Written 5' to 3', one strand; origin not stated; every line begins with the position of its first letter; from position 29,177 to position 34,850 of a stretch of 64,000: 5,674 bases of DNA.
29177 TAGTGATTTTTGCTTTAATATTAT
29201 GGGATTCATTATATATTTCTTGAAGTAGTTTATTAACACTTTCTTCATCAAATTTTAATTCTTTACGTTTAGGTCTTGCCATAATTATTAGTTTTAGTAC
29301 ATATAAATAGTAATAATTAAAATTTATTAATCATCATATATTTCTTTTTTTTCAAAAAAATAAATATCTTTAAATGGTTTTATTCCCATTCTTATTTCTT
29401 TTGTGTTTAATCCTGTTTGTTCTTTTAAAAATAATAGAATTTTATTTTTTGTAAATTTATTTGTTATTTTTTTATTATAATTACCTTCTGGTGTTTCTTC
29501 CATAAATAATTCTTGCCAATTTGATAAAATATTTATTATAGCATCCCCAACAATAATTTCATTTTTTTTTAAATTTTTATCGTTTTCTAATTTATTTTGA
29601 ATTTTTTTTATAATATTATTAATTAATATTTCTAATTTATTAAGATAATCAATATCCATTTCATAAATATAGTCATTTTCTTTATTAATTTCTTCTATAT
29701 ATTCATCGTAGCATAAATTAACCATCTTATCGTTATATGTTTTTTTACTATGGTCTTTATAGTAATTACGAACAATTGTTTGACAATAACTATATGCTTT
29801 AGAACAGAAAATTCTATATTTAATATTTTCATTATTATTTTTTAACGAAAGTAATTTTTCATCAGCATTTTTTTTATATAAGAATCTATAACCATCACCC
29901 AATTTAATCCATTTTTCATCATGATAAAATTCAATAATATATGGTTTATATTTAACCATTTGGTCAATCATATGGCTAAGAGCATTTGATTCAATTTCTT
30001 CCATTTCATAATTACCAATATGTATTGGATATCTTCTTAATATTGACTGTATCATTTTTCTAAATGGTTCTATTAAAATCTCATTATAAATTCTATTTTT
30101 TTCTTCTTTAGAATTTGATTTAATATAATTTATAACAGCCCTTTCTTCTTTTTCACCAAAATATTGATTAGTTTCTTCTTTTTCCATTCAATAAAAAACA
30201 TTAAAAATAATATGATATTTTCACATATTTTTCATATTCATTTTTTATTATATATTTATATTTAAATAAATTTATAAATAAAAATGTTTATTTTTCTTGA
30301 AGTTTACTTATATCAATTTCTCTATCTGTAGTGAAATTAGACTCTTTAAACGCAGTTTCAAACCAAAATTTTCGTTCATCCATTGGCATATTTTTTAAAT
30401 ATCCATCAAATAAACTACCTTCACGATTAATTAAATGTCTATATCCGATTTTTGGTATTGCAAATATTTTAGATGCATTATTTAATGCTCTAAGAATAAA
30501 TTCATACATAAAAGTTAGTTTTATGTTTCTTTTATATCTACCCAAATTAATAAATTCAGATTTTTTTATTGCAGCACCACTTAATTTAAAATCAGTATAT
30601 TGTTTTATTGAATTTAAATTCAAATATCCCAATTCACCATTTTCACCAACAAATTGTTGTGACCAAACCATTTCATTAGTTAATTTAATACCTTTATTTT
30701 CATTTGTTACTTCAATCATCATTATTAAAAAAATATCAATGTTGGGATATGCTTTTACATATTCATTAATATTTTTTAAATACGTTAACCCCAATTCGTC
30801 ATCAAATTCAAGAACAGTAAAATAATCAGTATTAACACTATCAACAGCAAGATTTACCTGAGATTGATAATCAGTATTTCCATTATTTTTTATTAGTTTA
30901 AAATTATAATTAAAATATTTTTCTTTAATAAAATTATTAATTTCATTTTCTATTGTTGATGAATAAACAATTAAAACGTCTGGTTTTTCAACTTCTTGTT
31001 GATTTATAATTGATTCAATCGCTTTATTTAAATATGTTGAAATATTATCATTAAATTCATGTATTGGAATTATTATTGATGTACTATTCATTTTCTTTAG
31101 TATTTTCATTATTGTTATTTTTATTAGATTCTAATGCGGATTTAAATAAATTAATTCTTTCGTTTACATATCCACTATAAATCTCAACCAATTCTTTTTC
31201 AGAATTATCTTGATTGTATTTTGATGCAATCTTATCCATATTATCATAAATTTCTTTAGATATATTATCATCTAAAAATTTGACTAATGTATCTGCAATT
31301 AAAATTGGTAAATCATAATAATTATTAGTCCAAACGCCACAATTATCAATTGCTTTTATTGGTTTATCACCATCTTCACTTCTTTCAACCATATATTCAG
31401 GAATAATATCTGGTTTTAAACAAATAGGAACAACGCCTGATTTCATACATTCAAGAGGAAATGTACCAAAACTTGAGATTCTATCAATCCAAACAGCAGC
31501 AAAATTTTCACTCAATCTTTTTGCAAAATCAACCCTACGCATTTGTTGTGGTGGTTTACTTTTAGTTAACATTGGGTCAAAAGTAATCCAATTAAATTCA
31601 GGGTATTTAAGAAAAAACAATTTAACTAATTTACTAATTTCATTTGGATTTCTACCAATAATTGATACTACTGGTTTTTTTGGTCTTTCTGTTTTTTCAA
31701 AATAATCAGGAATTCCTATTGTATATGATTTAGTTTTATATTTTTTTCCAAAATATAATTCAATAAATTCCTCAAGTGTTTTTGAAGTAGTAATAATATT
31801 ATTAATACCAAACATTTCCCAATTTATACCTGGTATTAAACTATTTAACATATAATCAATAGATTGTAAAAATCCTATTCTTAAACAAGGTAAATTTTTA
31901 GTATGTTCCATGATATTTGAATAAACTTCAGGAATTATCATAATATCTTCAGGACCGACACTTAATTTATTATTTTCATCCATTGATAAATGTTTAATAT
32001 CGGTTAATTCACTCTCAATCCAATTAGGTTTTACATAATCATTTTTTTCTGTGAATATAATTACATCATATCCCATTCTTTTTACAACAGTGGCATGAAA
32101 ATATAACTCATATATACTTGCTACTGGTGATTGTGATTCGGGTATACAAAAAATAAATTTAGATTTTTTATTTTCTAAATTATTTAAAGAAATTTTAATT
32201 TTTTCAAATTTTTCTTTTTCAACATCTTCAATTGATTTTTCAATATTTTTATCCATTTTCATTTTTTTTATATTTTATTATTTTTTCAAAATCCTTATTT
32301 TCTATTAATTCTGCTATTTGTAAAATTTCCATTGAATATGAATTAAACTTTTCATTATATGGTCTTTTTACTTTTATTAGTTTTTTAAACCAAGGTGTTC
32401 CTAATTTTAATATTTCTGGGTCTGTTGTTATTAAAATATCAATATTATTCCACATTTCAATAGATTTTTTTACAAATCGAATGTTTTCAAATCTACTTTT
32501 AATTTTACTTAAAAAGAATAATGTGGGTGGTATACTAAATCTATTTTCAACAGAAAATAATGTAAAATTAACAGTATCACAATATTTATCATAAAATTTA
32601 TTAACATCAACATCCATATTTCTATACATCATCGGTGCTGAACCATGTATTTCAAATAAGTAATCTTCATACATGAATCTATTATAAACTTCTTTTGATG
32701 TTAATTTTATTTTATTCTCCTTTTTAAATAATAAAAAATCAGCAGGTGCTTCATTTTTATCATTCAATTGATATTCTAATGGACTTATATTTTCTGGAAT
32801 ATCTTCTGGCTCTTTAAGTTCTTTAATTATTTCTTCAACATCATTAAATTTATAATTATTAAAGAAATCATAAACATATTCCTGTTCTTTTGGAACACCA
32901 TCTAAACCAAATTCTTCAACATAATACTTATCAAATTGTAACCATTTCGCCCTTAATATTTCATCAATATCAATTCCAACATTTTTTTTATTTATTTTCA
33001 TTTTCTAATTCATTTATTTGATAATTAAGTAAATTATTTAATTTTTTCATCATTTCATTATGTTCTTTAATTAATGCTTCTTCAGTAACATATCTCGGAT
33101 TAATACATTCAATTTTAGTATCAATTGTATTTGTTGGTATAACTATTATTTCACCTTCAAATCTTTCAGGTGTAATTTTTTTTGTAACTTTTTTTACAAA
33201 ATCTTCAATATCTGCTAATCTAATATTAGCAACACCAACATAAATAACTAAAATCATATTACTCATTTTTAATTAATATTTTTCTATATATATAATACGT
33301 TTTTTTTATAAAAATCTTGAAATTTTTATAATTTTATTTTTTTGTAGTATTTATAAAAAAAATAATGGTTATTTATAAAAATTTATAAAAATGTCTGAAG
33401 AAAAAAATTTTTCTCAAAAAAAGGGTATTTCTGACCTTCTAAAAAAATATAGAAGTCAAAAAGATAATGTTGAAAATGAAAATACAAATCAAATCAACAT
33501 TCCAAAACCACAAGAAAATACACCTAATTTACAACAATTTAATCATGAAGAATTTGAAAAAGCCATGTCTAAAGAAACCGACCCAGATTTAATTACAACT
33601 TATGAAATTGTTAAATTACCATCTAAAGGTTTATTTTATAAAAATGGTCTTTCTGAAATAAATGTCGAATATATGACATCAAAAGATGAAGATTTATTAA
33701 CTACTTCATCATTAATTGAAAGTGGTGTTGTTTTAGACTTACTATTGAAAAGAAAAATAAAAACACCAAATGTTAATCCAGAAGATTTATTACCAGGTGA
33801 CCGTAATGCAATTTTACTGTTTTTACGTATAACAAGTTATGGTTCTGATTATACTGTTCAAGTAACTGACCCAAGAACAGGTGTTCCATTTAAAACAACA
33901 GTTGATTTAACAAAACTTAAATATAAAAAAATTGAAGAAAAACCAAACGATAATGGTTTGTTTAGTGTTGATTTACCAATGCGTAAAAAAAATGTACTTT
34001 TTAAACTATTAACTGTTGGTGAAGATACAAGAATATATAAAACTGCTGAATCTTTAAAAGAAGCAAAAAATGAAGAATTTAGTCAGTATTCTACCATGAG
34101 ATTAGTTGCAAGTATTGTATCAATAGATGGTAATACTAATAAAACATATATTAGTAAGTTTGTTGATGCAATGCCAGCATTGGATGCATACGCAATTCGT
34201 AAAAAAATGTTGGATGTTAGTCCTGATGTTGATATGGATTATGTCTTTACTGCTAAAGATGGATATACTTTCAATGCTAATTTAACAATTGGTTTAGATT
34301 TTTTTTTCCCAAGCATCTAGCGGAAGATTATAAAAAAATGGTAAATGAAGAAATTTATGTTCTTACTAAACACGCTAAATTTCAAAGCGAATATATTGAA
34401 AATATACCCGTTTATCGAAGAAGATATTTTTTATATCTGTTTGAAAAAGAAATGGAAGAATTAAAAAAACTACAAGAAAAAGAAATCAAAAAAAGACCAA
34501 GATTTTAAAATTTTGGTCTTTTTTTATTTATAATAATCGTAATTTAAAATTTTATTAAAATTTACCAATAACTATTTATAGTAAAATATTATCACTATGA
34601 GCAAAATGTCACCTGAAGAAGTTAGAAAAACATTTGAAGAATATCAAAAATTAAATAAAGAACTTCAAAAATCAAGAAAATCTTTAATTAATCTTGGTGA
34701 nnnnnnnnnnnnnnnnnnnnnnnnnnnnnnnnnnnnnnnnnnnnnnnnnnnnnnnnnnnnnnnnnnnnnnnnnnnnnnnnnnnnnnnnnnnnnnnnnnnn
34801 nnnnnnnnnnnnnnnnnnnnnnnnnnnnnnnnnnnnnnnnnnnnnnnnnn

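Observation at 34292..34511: T9 slippery run and open -1 frame at the end of the gene preceding the tape-measure-like gene: candidate programmed frameshift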

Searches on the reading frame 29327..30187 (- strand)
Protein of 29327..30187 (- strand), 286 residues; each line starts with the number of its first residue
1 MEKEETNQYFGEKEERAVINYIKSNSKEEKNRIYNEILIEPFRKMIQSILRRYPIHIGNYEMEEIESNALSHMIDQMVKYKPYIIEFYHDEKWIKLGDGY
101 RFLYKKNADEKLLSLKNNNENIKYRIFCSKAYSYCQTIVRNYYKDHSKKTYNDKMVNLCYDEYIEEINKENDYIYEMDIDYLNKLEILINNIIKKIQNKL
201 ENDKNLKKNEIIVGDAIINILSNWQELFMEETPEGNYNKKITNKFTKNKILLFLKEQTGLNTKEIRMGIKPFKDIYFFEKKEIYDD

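Call 45: search_protein_families(library=phrogs, proteins=[window:29327-30187:-], max_evalue=0.1)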
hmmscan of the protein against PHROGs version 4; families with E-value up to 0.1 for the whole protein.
window:29327-30187:- (286 aa): 1 family
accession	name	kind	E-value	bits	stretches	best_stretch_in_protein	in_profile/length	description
phrog_22873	-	unknown function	0.083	14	0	53-86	3-36/81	-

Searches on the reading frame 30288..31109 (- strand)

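Call 3: search_protein_families(library=pfam, proteins=[window:30288-31109:-], max_evalue=0.1)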
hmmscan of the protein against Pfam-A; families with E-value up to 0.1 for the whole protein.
window:30288-31109:- (273 aa): 1 family
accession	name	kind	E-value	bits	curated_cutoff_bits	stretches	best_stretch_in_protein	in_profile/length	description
PF00535.33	Glycos_transf_2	-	4.6e-07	30.4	23.3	1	11-131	1-117/168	Glycosyl transferase family 2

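Call 4: search_protein_families(library=phrogs, proteins=[window:30288-31109:-], max_evalue=0.01)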
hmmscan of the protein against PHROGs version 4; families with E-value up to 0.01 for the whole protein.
window:30288-31109:- (273 aa): 1 family
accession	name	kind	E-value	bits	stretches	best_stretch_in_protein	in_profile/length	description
phrog_3692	-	moron, auxiliary metabolic gene and host takeover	0.0095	17.1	0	7-106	1-98/205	glycosyltransferase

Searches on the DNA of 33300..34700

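Call 100: search_rna_families(source=window, start=33300, end=34700, threshold=evalue, max_evalue=1)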
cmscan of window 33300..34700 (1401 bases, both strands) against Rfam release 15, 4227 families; matches with E-value up to 1: 3.
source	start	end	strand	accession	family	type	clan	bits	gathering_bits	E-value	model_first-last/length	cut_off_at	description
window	34470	34526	+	RF00506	Thr_leader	Cis-reg; leader;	-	26.7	55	0.018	1-118/118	no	Threonine operon leader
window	34487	34522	-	RF04344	Plastid-psbA-3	Cis-reg;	CL00153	22.9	48.4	0.25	1-57/57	no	Plastid-psbA-3 3UTR RNA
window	33724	33763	+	RF02444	SpR10_sRNA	Gene; sRNA;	-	20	50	0.16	1-47/47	no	Streptococcus sRNA SpR10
